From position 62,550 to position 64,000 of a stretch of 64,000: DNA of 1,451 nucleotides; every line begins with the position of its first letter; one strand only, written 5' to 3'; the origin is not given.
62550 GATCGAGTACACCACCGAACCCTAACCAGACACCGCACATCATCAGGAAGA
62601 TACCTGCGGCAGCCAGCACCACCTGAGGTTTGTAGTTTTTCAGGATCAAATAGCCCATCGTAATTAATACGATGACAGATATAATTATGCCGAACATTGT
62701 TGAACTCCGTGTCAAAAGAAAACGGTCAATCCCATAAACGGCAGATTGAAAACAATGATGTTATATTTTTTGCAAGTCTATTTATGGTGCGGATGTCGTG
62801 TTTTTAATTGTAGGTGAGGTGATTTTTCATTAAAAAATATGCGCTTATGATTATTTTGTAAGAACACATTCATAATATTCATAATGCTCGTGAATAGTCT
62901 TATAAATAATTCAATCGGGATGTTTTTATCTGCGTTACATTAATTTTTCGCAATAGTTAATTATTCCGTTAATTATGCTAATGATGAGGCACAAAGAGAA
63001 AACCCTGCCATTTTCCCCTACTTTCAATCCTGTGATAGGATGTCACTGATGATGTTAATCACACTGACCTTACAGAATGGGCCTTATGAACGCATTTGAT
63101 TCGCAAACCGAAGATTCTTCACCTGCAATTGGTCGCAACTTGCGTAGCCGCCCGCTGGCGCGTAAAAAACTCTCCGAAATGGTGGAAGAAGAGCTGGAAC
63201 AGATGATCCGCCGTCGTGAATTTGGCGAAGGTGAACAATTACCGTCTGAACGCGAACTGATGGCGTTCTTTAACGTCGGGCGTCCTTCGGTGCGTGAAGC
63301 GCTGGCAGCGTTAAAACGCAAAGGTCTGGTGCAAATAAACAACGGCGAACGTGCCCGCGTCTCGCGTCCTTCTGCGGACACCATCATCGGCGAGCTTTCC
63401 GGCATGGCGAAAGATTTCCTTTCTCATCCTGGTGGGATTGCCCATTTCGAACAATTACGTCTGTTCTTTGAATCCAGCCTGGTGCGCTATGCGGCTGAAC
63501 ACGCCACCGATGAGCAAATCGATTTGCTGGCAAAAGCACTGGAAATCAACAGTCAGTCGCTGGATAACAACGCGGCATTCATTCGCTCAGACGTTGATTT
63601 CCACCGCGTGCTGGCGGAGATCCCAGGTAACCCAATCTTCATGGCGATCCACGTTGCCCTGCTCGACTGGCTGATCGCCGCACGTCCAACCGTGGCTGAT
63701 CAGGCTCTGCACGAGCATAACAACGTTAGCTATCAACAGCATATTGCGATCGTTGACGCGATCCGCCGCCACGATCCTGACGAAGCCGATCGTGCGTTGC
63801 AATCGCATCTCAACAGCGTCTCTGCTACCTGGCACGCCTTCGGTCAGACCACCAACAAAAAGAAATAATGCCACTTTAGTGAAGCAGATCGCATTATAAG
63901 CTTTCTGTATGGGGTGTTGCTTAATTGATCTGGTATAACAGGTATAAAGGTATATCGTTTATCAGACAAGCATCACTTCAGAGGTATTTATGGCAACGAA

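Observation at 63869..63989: nanA control region with three tandem GGTATA repeats (NanR operator) preserved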

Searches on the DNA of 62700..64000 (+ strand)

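Call 4: search_dna_similar(query=window:63000-64000:+, collection=ecoli_genomes, mode=near, max_rows=15)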
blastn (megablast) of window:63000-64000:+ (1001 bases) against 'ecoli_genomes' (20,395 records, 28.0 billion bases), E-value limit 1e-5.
Records with a match: 5410; places in all: 5414; records where one place covers at least 80% of the query: 5407.
Genomes with a match: 5410 of 5426; with a place that covers at least 80% of the query: 5407. Places per genome that has any: lowest 1, median 1, highest 2. On chromosomes: 5413 places; on plasmids: 1.
Best place of each record, by identity: >=99% 1024; 95-99% 4386.
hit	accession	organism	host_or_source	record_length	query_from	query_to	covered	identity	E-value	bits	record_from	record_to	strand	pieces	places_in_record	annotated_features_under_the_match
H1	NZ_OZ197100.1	Escherichia coli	environment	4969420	1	1001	100%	100.0%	0e+0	1849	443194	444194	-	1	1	nanR: transcriptional regulator NanR | nanA: N-acetylneuraminate lyase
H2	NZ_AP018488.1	Escherichia coli O157:H7 strain PV15-279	Homo sapiens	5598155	1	1001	100%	99.8%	0e+0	1838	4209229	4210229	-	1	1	nanR: transcriptional regulator NanR | nanA: N-acetylneuraminate lyase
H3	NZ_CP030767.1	Escherichia coli strain 2017C-4109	missing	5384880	1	1001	100%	99.8%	0e+0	1838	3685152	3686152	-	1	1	nanR: transcriptional regulator NanR | nanA: N-acetylneuraminate lyase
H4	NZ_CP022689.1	Escherichia coli strain CDC#03-98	missing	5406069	1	1001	100%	99.8%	0e+0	1838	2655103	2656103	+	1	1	nanR: transcriptional regulator NanR | nanA: N-acetylneuraminate lyase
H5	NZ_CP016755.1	Escherichia coli strain FORC_044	Homo sapiens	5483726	1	1001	100%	99.8%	0e+0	1838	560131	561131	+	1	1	nanR: transcriptional regulator NanR | nanA: N-acetylneuraminate lyase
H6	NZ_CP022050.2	Escherichia coli O157 strain FDAARGOS_293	Homo sapiens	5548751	1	1001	100%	99.8%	0e+0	1838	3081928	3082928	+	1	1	nanR: transcriptional regulator NanR | nanA: N-acetylneuraminate lyase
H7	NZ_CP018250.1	Escherichia coli strain 10671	Cattle faeces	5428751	1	1001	100%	99.8%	0e+0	1838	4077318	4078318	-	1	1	nanR: transcriptional regulator NanR | nanA: N-acetylneuraminate lyase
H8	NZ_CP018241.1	Escherichia coli strain 319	missing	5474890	1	1001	100%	99.8%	0e+0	1838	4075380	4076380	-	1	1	nanR: transcriptional regulator NanR | nanA: N-acetylneuraminate lyase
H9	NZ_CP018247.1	Escherichia coli strain 7784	Cattle faeces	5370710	1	1001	100%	99.8%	0e+0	1838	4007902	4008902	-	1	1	nanR: transcriptional regulator NanR | nanA: N-acetylneuraminate lyase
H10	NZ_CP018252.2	Escherichia coli strain 9000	Cattle faeces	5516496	1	1001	100%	99.8%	0e+0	1838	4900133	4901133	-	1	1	nanR: transcriptional regulator NanR | nanA: N-acetylneuraminate lyase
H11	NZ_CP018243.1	Escherichia coli strain 350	missing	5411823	1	1001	100%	99.8%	0e+0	1838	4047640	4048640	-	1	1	nanR: transcriptional regulator NanR | nanA: N-acetylneuraminate lyase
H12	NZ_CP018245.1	Escherichia coli strain 472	missing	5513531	1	1001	100%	99.8%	0e+0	1838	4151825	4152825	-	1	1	nanR: transcriptional regulator NanR | nanA: N-acetylneuraminate lyase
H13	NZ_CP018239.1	Escherichia coli strain 272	missing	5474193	1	1001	100%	99.8%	0e+0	1838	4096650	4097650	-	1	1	nanR: transcriptional regulator NanR | nanA: N-acetylneuraminate lyase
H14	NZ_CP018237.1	Escherichia coli strain 155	missing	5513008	1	1001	100%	99.8%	0e+0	1838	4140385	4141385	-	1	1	nanR: transcriptional regulator NanR | nanA: N-acetylneuraminate lyase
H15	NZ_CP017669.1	Escherichia coli O157:H7 strain PA20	stool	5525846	1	1001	100%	99.8%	0e+0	1838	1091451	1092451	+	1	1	nanR: transcriptional regulator NanR | nanA: N-acetylneuraminate lyase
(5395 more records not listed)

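Call 8: get_annotated_region(hit=H1, flank=6000)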
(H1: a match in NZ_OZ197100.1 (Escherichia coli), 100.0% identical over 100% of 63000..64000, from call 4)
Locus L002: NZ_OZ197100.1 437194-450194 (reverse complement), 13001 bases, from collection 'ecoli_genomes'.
description: Escherichia coli isolate 23S01245-7 chromosome 1, complete sequence
organism: Escherichia coli (NCBI taxid 562)
replicon: chromosome; assembly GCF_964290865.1
host: -; source: environment; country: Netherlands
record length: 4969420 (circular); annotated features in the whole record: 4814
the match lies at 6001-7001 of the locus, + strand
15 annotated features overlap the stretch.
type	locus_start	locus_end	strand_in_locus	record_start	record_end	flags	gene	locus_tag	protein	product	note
CDS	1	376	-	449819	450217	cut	zapG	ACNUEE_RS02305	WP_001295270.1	Z-ring associated protein ZapG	-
CDS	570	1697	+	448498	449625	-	zapE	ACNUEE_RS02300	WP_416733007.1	cell division protein ZapE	-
CDS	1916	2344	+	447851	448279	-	rplM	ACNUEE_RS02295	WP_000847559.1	50S ribosomal protein L13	-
CDS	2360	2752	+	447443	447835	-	rpsI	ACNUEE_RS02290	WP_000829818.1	30S ribosomal protein S9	-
CDS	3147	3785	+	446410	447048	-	sspA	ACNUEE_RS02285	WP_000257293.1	stringent starvation protein SspA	-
CDS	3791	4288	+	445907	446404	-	sspB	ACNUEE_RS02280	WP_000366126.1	ClpXP protease specificity-enhancing factor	-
CDS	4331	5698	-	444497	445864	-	dcuC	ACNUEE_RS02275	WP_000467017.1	anaerobic C4-dicarboxylate transporter DcuC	-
CDS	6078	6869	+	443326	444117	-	nanR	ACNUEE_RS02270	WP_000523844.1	transcriptional regulator NanR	-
CDS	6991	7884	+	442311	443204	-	nanA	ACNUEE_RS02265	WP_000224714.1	N-acetylneuraminate lyase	-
CDS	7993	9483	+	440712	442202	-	nanT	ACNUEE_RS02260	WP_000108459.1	sialic acid transporter NanT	-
CDS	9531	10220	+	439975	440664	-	nanE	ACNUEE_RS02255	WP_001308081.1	N-acetylmannosamine-6-phosphate 2-epimerase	-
CDS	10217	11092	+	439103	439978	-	nanK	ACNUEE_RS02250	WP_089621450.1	N-acetylmannosamine kinase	-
CDS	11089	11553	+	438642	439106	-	nanQ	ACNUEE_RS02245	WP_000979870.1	N-acetylneuraminate anomerase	-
CDS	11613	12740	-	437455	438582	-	yhcG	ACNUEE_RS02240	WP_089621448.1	PDDEXK nuclease domain-containing protein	-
CDS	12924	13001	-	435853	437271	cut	gltD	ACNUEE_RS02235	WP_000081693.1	glutamate synthase subunit GltD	-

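Call 9: search_dna_similar(query=window:63869-63980:+, collection=ecoli_genomes, mode=near, rows=spread, max_rows=30)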
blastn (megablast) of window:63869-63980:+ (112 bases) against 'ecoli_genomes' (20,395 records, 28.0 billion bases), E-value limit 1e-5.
Records with a match: 5408; places in all: 5409; records where one place covers at least 80% of the query: 5408.
Genomes with a match: 5408 of 5426; with a place that covers at least 80% of the query: 5408. Places per genome that has any: lowest 1, median 1, highest 2. On chromosomes: 5408 places; on plasmids: 1.
Best place of each record, by identity: >=99% 5384; 95-99% 21; 90-95% 3.
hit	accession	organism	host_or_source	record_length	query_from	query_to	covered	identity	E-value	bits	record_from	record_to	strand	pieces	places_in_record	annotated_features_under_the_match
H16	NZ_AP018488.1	Escherichia coli O157:H7 strain PV15-279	Homo sapiens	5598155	1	112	100%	100.0%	6e-51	207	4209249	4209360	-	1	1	none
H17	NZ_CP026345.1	Escherichia coli strain 8A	not applicable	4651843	1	112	100%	100.0%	6e-51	207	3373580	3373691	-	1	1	none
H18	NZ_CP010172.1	Escherichia coli strain H8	not applicable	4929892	1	112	100%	100.0%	6e-51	207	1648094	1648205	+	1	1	none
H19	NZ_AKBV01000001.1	Escherichia coli str. K-12 substr. MG1655 strain K-12 ...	-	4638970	1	112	100%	100.0%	6e-51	207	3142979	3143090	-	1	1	none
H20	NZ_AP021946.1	Escherichia coli strain WP2-S18-ESBL-08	-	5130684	1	112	100%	100.0%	6e-51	207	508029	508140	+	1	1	none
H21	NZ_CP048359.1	Escherichia coli strain 53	environment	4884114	1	112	100%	100.0%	6e-51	207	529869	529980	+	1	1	none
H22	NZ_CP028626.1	Escherichia coli strain 137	cattle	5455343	1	112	100%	100.0%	6e-51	207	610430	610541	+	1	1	none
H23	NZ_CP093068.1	Escherichia coli strain BR1220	Branta canadensis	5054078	1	112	100%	100.0%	6e-51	207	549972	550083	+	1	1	none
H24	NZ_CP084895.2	Escherichia coli strain g74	laboratory experiment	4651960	1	112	100%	100.0%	6e-51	207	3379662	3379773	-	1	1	none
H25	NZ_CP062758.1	Escherichia coli O157:H7 strain Z892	Bovine Faeces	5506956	1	112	100%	100.0%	6e-51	207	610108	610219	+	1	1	none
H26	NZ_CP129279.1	Escherichia coli strain GZM7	Chicken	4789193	1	112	100%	100.0%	6e-51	207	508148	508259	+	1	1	none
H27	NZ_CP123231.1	Escherichia coli strain 5132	Homo sapiens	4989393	1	112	100%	100.0%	6e-51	207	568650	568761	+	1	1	none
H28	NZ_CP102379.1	Escherichia coli strain BM28 lysU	laboratory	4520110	1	112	100%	100.0%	6e-51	207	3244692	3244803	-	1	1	none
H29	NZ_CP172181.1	Escherichia coli strain GF153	chicken meat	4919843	1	112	100%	100.0%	6e-51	207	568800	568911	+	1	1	none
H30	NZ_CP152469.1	Escherichia coli strain Sel(aux)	not applicable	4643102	1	112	100%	100.0%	6e-51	207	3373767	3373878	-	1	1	none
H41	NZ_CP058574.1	Escherichia coli strain EC1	Homo sapiens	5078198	1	112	100%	99.1%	3e-49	202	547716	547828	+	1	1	none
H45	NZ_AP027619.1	Escherichia coli strain PSJ-07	Homo sapiens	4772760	1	112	100%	91.7%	2e-36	159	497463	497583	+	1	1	none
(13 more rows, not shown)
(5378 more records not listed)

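Call 32: get_annotated_region(hit=H45, flank=1200)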
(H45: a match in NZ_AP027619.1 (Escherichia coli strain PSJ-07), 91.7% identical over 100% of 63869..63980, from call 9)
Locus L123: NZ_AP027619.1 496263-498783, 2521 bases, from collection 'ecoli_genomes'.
description: Escherichia coli strain PSJ-07 chromosome, complete genome
organism: Escherichia coli strain PSJ-07 (NCBI taxid 562)
replicon: chromosome; assembly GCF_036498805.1
host: Homo sapiens; source: feces; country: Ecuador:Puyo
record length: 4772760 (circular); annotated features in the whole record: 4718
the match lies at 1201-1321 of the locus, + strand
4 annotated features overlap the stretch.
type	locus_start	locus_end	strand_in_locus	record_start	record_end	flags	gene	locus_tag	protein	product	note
CDS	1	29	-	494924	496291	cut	dcuC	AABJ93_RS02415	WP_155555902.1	anaerobic C4-dicarboxylate transporter DcuC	-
CDS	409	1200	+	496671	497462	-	nanR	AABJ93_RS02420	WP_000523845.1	transcriptional regulator NanR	-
CDS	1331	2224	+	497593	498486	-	nanA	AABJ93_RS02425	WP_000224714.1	N-acetylneuraminate lyase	-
CDS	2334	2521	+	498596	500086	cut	nanT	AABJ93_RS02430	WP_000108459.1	sialic acid transporter NanT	-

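Call 33: get_annotated_region(hit=H41, flank=200)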
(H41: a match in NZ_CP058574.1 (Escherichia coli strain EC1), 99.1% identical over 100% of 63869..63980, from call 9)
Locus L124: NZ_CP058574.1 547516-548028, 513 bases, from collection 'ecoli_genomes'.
description: Escherichia coli strain EC1 chromosome, complete genome
organism: Escherichia coli strain EC1 (NCBI taxid 562)
replicon: chromosome; assembly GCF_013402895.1
host: Homo sapiens; source: urinary tract; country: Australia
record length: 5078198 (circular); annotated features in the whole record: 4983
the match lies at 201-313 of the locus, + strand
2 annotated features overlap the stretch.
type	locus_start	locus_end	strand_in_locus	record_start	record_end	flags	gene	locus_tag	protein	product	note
CDS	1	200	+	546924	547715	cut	nanR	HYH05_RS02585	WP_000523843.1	transcriptional regulator NanR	-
CDS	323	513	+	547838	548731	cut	nanA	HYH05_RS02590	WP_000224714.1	N-acetylneuraminate lyase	-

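Call 46: search_rna_families(source=window, start=62700, end=64000, threshold=evalue, max_evalue=1)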
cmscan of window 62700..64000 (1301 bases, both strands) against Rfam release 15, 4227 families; matches with E-value up to 1: 1.
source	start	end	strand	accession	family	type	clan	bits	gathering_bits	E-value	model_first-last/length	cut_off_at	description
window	62743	62810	+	RF01191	SNORD121A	Gene; snRNA; snoRNA; CD-box;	-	21.2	44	0.63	1-82/82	no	Small nucleolar RNA SNORD121A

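Call 56: search_dna_similar(query=window:63925-63960:+, collection=ecoli_genomes, mode=near, max_evalue=0.01, rows=spread, max_rows=12)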
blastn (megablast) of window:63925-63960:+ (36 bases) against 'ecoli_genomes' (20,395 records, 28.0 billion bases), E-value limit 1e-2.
Records with a match: 5384; places in all: 6542; records where one place covers at least 80% of the query: 5384.
Genomes with a match: 5384 of 5426; with a place that covers at least 80% of the query: 5384. Places per genome that has any: lowest 1, median 1, highest 4. On chromosomes: 6541 places; on plasmids: 1.
Best place of each record, by identity: >=99% 5355; 95-99% 29.
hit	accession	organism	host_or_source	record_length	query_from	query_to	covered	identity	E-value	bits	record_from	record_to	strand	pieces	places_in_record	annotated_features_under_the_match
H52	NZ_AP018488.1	Escherichia coli O157:H7 strain PV15-279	Homo sapiens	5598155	1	36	100%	100.0%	1e-9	68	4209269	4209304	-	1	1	none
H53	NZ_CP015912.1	Escherichia coli strain 210205630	swine cecum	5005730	1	36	100%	100.0%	1e-9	68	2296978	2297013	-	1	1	none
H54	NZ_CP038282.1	Escherichia coli O157:H7 strain F8492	beef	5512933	1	36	100%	100.0%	1e-9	68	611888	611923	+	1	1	none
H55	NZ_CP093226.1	Escherichia coli strain EC-16-35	Homo sapiens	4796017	1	36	100%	100.0%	1e-9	68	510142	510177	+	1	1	none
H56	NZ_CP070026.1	Escherichia coli strain FDAARGOS_1337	Homo sapiens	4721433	1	36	100%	100.0%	1e-9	68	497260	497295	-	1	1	none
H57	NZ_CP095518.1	Escherichia coli strain GN02350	Homo sapiens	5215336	1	36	100%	100.0%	1e-9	68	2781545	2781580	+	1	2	none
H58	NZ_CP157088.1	Escherichia coli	missing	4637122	1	36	100%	100.0%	1e-9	68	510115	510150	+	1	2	none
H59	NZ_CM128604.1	Escherichia coli strain E200139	Homo sapiens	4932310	1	36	100%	100.0%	1e-9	68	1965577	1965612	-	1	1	none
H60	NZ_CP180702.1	Escherichia coli strain FREC5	Homo sapiens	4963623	1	36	100%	100.0%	1e-9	68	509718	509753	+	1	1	none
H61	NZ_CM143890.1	Escherichia coli strain E25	Homo sapiens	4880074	1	36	100%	100.0%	1e-9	68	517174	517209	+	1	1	none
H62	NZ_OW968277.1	Escherichia coli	Homo sapiens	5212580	1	36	100%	100.0%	1e-9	68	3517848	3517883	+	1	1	none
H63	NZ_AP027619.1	Escherichia coli strain PSJ-07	Homo sapiens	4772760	8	36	81%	100.0%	9e-6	55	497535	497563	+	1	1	none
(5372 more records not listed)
